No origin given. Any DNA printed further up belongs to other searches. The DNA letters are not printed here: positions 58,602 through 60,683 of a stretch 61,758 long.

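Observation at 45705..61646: Rearranged, highly divergent type VI secretion-like locus with unexplained extra genes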

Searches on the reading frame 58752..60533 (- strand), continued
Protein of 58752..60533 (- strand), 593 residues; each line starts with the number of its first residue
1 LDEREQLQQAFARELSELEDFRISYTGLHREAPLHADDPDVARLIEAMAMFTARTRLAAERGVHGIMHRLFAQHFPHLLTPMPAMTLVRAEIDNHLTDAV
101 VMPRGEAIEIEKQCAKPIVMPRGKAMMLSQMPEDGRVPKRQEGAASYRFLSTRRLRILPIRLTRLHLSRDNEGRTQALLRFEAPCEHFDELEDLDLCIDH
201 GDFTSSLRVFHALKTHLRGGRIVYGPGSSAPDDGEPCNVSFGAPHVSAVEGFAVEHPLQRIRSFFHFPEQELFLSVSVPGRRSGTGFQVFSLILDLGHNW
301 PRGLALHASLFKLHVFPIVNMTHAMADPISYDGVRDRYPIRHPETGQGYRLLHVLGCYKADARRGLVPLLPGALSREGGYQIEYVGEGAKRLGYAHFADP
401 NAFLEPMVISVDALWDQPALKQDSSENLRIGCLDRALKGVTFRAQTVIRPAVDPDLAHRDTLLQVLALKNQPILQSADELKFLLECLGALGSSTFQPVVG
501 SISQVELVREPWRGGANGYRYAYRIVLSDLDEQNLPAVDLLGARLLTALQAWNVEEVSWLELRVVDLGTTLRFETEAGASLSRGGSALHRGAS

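Call 81: search_solved_structures(query=L022:14418-15893:+, max_evalue=1e-50, show_alignments=5)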
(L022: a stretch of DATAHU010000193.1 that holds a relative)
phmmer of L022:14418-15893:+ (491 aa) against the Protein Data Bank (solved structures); distinct sequences matched with E-value up to 1e-50: 8.
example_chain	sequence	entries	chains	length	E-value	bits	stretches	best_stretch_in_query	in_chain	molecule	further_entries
3j9o_B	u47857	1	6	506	2e-125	422.3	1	47-489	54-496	Intracellular growth locus protein B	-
5n8n_B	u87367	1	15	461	1.2e-103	350.5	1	65-489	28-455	EvpB family type VI secretion protein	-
9n4v_A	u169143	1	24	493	1.3e-96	327.3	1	58-489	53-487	DUF877 family protein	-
5mxn_A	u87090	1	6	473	1.8e-96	326.8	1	43-488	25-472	Type VI secretion protein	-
5ojq_A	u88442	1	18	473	2e-96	326.7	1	48-488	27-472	Type VI secretion protein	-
3j9g_B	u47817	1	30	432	2.6e-95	323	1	65-489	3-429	VipB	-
5myu_A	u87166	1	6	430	3.1e-95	322.8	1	65-489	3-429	Type VI secretion system protein ImpC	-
5urw_1B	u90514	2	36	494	1.4e-93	317.3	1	30-485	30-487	TssC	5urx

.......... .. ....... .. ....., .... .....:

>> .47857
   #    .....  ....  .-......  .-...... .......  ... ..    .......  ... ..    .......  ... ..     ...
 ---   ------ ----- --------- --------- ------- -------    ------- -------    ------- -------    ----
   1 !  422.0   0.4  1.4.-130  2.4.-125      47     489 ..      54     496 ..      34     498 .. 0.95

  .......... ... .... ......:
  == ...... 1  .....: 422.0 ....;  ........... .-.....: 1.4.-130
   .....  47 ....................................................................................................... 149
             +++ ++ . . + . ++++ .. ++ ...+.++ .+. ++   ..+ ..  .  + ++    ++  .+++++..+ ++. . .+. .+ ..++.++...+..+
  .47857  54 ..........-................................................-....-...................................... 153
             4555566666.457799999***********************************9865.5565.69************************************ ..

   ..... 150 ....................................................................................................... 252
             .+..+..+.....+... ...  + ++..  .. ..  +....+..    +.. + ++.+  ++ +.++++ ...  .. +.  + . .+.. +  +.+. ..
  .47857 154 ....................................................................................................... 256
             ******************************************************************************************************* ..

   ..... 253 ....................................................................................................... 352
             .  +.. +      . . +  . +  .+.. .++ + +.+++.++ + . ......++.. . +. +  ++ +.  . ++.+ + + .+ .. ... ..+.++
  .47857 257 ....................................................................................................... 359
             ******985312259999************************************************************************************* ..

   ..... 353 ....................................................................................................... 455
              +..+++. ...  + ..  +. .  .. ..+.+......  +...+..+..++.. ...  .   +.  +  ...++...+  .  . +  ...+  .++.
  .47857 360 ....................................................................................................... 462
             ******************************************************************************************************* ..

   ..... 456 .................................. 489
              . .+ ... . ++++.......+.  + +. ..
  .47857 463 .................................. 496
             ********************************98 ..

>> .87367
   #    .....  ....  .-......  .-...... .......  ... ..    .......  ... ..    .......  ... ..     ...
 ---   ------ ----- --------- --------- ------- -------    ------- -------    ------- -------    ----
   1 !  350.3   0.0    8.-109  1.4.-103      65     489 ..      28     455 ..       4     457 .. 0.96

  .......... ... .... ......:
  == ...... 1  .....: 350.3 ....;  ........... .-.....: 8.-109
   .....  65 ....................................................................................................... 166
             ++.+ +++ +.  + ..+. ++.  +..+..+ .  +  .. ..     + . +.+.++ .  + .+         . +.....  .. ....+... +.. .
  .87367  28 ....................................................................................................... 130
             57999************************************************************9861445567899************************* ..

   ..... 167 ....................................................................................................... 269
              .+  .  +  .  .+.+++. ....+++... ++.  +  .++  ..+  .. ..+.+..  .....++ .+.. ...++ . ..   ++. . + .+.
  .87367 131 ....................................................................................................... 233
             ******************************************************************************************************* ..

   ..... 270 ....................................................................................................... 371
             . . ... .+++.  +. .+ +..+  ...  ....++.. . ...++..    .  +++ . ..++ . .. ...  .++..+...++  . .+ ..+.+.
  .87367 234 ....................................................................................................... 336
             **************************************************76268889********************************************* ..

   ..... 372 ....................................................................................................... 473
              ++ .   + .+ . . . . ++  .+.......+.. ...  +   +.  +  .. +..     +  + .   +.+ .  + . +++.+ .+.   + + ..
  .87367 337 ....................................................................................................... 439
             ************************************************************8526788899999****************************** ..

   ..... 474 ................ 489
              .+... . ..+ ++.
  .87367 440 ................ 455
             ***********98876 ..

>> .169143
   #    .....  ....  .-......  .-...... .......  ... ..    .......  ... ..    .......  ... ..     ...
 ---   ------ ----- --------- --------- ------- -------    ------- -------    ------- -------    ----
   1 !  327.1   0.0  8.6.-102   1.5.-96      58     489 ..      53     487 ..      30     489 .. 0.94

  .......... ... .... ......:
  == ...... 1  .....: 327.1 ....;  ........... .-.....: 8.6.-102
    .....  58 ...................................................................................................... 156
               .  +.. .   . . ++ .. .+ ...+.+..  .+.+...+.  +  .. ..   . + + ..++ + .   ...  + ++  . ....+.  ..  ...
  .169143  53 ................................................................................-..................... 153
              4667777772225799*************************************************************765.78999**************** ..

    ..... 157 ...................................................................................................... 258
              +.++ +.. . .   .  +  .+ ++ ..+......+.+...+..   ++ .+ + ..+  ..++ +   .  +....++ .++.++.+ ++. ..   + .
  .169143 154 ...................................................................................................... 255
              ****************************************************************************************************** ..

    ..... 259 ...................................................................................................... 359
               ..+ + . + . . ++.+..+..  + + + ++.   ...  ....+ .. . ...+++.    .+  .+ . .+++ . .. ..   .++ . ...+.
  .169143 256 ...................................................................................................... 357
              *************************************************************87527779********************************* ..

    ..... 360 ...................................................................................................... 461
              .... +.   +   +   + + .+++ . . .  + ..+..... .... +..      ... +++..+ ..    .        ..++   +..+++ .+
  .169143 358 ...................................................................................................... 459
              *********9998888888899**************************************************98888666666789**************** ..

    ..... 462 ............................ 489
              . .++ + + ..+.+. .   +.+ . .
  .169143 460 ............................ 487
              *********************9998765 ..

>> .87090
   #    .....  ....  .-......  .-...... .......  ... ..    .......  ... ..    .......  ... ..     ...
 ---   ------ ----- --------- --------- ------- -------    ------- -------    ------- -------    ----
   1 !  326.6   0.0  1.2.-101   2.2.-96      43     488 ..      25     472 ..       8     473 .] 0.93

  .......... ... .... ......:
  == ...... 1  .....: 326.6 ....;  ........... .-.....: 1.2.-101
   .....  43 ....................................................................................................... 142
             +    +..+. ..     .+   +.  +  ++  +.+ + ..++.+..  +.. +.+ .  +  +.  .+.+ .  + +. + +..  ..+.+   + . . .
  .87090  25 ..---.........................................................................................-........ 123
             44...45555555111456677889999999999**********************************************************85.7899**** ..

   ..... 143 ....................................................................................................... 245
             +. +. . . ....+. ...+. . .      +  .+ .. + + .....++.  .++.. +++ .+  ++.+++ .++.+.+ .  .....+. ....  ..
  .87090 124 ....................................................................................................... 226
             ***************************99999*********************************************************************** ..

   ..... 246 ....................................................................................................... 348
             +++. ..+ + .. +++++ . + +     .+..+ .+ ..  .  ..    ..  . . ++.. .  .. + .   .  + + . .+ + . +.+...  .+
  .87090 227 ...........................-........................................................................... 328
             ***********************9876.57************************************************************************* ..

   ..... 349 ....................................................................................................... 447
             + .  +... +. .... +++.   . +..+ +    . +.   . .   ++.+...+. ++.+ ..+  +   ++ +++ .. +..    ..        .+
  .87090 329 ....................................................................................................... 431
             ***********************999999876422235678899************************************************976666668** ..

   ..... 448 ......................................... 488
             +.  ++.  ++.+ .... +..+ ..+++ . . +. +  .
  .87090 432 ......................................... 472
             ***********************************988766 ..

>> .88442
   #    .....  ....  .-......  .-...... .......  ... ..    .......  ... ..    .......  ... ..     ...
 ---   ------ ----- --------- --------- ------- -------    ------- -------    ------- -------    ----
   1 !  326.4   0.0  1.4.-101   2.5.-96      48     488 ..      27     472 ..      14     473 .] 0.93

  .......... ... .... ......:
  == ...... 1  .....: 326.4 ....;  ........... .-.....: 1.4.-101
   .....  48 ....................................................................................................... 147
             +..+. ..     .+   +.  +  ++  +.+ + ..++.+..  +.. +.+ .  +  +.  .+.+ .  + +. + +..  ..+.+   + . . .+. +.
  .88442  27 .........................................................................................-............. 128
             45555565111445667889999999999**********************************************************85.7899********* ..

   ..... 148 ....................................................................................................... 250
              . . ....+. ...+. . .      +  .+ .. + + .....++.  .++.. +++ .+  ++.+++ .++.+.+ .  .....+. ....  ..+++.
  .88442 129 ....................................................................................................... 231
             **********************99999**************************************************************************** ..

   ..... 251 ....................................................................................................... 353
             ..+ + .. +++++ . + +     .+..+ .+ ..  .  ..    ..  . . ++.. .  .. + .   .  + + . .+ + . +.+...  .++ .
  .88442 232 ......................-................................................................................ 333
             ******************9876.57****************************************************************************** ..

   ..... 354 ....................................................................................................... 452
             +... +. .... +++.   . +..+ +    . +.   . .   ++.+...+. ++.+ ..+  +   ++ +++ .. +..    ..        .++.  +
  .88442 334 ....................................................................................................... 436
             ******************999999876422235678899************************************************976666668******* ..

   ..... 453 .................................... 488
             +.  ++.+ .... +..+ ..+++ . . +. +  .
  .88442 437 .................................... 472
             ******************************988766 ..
